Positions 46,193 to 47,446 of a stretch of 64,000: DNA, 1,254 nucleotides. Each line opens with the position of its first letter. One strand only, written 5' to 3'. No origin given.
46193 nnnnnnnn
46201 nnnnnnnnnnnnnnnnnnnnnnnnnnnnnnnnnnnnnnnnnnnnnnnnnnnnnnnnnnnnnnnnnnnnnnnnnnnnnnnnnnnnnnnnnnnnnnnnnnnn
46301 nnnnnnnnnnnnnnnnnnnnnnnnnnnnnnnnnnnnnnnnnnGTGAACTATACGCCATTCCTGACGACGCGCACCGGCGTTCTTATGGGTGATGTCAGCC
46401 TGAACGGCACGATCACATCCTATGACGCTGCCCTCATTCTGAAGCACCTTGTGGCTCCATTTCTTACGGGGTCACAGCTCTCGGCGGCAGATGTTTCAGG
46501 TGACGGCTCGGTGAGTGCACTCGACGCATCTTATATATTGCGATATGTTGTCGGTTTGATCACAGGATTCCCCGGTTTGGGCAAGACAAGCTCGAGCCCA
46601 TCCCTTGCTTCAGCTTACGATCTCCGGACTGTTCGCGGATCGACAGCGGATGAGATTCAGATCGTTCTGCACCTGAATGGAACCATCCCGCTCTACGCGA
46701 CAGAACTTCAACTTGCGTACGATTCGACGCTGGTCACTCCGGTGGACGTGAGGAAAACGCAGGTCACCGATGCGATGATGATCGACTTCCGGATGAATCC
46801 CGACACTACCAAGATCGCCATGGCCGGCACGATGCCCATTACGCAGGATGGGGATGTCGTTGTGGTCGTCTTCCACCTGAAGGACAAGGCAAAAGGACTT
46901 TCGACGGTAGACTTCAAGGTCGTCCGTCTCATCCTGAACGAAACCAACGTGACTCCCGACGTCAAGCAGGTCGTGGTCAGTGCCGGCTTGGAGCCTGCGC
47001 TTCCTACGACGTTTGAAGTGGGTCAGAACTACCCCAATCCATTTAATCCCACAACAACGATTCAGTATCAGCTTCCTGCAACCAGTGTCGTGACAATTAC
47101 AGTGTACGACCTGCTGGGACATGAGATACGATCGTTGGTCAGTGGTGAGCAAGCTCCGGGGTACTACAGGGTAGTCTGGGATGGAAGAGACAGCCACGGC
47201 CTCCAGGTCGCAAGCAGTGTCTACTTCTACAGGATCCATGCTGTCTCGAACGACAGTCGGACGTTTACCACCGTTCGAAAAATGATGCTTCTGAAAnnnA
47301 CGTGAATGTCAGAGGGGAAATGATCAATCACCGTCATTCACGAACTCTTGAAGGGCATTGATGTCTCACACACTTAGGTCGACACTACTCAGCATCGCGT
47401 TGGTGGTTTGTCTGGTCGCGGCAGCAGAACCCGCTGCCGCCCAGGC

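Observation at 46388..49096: Dockerin-like and cohesin-like modules split across two adjacent T9SS cargo proteins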

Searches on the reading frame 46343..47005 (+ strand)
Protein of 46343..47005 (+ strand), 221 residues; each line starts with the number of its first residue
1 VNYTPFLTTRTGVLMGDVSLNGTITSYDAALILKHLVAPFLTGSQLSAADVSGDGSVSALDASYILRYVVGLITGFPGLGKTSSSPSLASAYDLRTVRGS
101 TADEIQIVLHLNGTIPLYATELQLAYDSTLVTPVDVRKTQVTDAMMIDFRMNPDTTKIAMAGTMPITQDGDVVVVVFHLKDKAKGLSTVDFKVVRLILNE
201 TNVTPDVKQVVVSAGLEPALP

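Call 14: search_solved_structures(query=window:46343-47005:+, max_evalue=1, show_alignments=2)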
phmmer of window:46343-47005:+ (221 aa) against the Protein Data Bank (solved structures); distinct sequences matched with E-value up to 1: 33.
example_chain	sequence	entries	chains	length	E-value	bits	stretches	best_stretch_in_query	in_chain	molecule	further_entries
8x3a_A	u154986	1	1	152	2.5e-14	56.8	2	13-81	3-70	Serine protease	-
8x39_A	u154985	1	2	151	2.5e-14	56.8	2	13-81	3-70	Serine protease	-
9qf9_A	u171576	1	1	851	7.1e-06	29.2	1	10-75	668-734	Ruminococcus bromii Amy16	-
4uyp_B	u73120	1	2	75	9.2e-06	28.9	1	14-77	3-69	Cellulosomal scaffoldin adaptor protein B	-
4uyq_B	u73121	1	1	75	9.2e-06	28.9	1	14-77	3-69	Cellulosomal scaffoldin adaptor protein B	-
3ul4_B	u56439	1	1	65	9.8e-06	28.8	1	13-74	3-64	Cellulosome enzyme, dockerin type I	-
4dh2_B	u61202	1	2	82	1.7e-05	28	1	14-81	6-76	Dockerin type 1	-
5nrk_B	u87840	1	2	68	5.4e-05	26.3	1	16-76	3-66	DocCel5: Type I dockerin repeat domain from A. cellulolyticus family 5 endoglucanase WP_01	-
2ccl_B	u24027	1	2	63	8.8e-05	25.7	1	13-72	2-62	ENDO-1,4-BETA-XYLANASE Y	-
5nrm_B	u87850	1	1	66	0.00016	24.8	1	16-76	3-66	DocCel5: Type I dockerin repeat domain from A. cellulolyticus family 5 endoglucanase WP_01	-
6kg9_A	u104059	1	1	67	0.0012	22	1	12-69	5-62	And cellulose-binding endoglucanase family 9 CelL ortholog dockerin domain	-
8zvk_A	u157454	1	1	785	0.0013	21.9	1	8-76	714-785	AaBgIC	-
1ohz_B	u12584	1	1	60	0.0014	21.8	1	15-72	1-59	ENDO-1,4-BETA-XYLANASE Y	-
4fl4_A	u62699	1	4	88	0.0022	21.1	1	12-77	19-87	Glycoside hydrolase family 9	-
6kge_D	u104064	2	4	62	0.0023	21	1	13-68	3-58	And cellulose-binding endoglucanase family 9 CelL ortholog dockerin domain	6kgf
2xdh_A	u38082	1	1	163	0.4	13.7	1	102-185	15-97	COHESIN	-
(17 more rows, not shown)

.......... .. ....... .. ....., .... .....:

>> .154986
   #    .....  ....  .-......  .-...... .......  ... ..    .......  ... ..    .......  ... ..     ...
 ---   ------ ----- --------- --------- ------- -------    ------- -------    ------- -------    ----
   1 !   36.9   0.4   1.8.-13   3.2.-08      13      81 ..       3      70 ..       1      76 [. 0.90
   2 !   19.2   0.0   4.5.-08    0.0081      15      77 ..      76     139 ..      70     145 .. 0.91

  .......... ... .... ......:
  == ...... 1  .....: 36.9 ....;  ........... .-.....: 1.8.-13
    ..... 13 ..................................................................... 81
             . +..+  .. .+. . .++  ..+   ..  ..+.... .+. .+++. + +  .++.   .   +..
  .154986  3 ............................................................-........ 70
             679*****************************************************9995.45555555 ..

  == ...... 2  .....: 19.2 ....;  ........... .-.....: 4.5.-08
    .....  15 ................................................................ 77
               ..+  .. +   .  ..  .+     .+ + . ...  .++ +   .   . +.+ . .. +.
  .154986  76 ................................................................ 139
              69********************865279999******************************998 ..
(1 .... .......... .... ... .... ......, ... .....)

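Call 62: predict_structure(alignment_id=A4)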
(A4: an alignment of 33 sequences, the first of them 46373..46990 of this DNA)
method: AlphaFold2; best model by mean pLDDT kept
length: 206 residues; sequences in the alignment: 33
mean_pLDDT: 92.5   pTM: 0.89
mean pLDDT of the five models: 92.5, 92.1, 92.0, 91.8, 91.5
residues with pLDDT >= 90: 165; 70-90: 30; 50-70: 11; < 50: 0
segments of 3 or more residues with pLDDT < 50: none
pLDDT, mean of each block of 10 residues (from residue 1): 91 98 98 98 95 98 91 64 91 95 90 97 98 97 98 95 97 86 95 89 73
secondary structure, 60 per line:
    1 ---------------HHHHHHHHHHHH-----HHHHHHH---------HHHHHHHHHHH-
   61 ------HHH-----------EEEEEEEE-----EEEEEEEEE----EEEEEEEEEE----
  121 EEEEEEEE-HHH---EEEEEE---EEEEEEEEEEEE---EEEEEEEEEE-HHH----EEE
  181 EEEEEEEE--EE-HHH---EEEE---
elements in order: H16-27 H33-39 H49-59 E81-88 E94-102 E107-116 E121-128 E136-141 E145-156 E160-169 E178-188 E200-203

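Call 66: fold_search(model_id=the predicted structure, library=pdb)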
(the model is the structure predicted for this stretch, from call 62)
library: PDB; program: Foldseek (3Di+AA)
matches with E <= 10: 1426; with E <= 0.001: 79
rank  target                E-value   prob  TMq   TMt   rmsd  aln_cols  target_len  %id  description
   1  5nrk_A                1.7e-07  1.00  0.49  0.67   3.9       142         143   16  Crystal structure of the sixth cohesin from Acetivibrio cellulolyticus' scaffoldin B in complex with Cel5 dockerin S15 (released 2018-01-31)
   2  5nrm_A                2.2e-07  1.00  0.48  0.68   3.6       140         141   16  Crystal structure of the sixth cohesin from Acetivibrio cellulolyticus' scaffoldin B in complex with Cel5 dockerin S51 (released 2018-01-31)
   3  6kg8_MODEL_1_A        6.4e-07  1.00  0.49  0.62   4.6       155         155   17  Solution structure of CaCohA2 from Clostridium acetobutylicum (released 2020-07-08)
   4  2vn5_C                1.1e-06  1.00  0.47  0.62   5.6       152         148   14  The Clostridium cellulolyticum dockerin displays a dual binding mode for its cohesin partner (released 2008-05-20)
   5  3ul4_A                1.2e-06  1.00  0.48  0.66   3.7       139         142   13  Crystal structure of Coh-OlpA(Cthe_3080)-Doc918(Cthe_0918) complex: A novel type I Cohesin-Dockerin complex from Clost (released 2012-11-28)
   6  5lxv_C                1.8e-06  1.00  0.45  0.52   4.5       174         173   11  Crystal structure of Ruminococcus flavefaciens scaffoldin C cohesin in complex with a dockerin from an uncharacterized (released 2016-10-19)
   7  2vn5_A                2.4e-06  1.00  0.47  0.64   4.1       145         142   13  The Clostridium cellulolyticum dockerin displays a dual binding mode for its cohesin partner (released 2008-05-20)
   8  4fl4_I                2.9e-06  1.00  0.45  0.31   4.2       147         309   16  Scaffoldin conformation and dynamics revealed by a ternary complex from the Clostridium thermocellum cellulosome (released 2012-06-27)
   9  6kgd_A                3.6e-06  1.00  0.47  0.64   4.6       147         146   17  Crystal structure of CaDoc0917(R49D)-CaCohA2 complex at pH 8.0 (released 2020-07-08)
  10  3kcp_A                3.9e-06  1.00  0.45  0.32   4.4       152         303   16  Crystal structure of interacting Clostridium thermocellum multimodular components (released 2010-02-09)
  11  2vo8                  4.1e-06  1.00  0.39  0.57   4.3       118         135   14  Cohesin module from Clostridium perfringens ATCC13124 family 33 glycoside hydrolase. (released 2008-09-02)
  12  5lxv_A                4.3e-06  1.00  0.44  0.52   4.6       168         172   11  Crystal structure of Ruminococcus flavefaciens scaffoldin C cohesin in complex with a dockerin from an uncharacterized (released 2016-10-19)
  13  4uyp_A                4.6e-06  1.00  0.46  0.64   4.7       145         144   11  High resolution structure of the third cohesin ScaC in complex with the ScaB dockerin with a mutation in the N-termina (released 2015-04-15)
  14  4fl4_L                5.2e-06  1.00  0.48  0.34   3.7       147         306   17  Scaffoldin conformation and dynamics revealed by a ternary complex from the Clostridium thermocellum cellulosome (released 2012-06-27)
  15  2jh2_B                5.2e-06  1.00  0.44  0.64   3.7       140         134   10  X-ray crystal structure of a cohesin-like module from Clostridium perfringens (released 2007-11-06)
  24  2xdh                  1.0e-05  1.00  0.47  0.67   3.8       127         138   14  Non-cellulosomal cohesin from the hyperthermophilic archaeon Archaeoglobus fulgidus (released 2010-05-26)
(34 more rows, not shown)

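Call 76: search_protein_representatives(protein=window:46373-46990:+)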
Query: 206 residues. Proteins with E-value up to 0.001 (for the whole library): 5183; up to 1e-10: 655; up to 1e-30: 18. The best 150 are listed.
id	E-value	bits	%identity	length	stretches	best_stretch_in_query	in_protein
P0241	5.8e-73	261.1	38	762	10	4-73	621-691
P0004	1.5e-55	204.4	57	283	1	29-201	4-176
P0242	2.0e-46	174.6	47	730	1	1-196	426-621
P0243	4.1e-43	163.8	43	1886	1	2-197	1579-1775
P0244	3.9e-42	160.6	42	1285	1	3-203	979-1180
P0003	7.7e-42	159.6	99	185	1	124-206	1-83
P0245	4.7e-39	150.5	38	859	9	4-59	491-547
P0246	2.4e-36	141.7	44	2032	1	2-195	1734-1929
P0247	7.3e-36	140.1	41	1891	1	2-202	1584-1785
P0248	1.0e-35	139.7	42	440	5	2-68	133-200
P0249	2.6e-33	131.9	35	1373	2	3-203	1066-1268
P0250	3.7e-33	131.4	41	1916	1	4-200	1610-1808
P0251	6.0e-33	130.7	42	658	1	4-202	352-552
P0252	8.1e-33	130.2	37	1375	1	4-201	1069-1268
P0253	3.4e-32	128.2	39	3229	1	4-202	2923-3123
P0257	2.4e-30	122.2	38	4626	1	4-201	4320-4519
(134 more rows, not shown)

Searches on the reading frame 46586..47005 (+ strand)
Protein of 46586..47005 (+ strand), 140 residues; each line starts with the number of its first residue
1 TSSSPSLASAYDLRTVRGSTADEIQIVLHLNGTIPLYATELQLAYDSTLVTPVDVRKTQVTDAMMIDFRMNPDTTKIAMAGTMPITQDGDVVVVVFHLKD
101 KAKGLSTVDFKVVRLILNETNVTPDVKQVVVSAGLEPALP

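Call 13: search_protein_families(library=pfam, proteins=[window:46586-47005:+], max_evalue=1)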
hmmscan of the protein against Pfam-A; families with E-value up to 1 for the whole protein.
window:46586-47005:+ (140 aa): 2 families
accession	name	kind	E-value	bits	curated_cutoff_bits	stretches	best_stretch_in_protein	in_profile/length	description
PF00963.24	Cohesin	-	4.2e-07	30.7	24.1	1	15-121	7-124/139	Cohesin domain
PF16132.11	DUF4843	-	0.037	14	34.5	0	11-52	22-63/163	Domain of unknown function (DUF4843)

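Call 67: search_protein_families(library=ncbifam, proteins=[window:46586-47005:+], max_evalue=0.1)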
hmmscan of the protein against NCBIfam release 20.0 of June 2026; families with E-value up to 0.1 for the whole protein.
window:46586-47005:+ (140 aa): 0 families

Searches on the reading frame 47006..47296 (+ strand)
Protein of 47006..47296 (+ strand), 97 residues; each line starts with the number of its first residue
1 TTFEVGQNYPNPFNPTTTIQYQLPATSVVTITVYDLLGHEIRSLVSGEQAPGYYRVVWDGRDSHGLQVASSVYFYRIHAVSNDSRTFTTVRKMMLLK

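Call 13: search_protein_families(library=pfam, proteins=[window:47006-47296:+], max_evalue=1)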
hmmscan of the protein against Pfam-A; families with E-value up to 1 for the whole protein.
window:47006-47296:+ (97 aa): 4 families
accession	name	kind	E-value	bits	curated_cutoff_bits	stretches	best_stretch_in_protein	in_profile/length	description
PF13860.13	FlgD_ig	-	2.8e-10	40.4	27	1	17-81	12-77/79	FlgD Ig-like domain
PF18962.6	Por_Secre_tail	-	4.8e-05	24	27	1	9-42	2-35/75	Secretion system C-terminal sorting domain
PF13585.12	CHU_C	-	0.0013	19.2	27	1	26-85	26-78/86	CHU_C Type IX secretion signal domain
PF23061.1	CUB_M02D8_5_2nd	-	0.057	14.2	30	1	2-89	13-104/114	M02D8_5-like, second CUB domain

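Call 67: search_protein_families(library=ncbifam, proteins=[window:47006-47296:+], max_evalue=0.1)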
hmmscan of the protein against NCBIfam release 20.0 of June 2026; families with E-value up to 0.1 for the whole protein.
window:47006-47296:+ (97 aa): 10 families
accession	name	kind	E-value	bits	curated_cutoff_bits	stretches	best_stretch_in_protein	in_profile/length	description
NF033707.1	T9SS_sortase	equivalog_domain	1.5e-09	36.1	420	1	7-95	1000-1094/1095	type IX secretion system sortase PorU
NF005176.1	PRK06655.1-1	equivalog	6.6e-08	32.7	230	1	24-86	94-156/197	flagellar hook assembly protein FlgD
TIGR04183.1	Por_Secre_tail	domain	2.8e-07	30.4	23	1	9-80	2-61/72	T9SS type A sorting domain-containing protein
NF052323.1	T9SSA_dep_M6i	equivalog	1.1e-06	26.9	600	1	8-86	960-1033/1043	T9SS-dependent M6-like inactivated metalloprotease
NF009276.0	PRK12633.1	equivalog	9.4e-05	22.2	383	1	19-86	120-188/234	flagellar basal body rod modification protein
NF052228.1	T9SS_PorZ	equivalog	0.00053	18.5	260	1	9-95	676-755/757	type IX secretion system anionic LPS delivery protein PorZ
NF009277.0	PRK12634.1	equivalog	0.0031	17.6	333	1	24-84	119-177/221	flagellar basal body rod modification protein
NF038113.1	T9SSA_dep_M36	equivalog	0.0034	15.6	885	1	7-44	794-831/869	T9SS-dependent M36 family metallopeptidase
NF053608.1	Lsa66_OmpA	equivalog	0.015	13.7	700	1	54-81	203-230/581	fibronectin-binding adhesin Lsa66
NF009453.0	PRK12813.1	equivalog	0.066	12.7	264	1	29-86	126-180/223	flagellar basal body rod modification protein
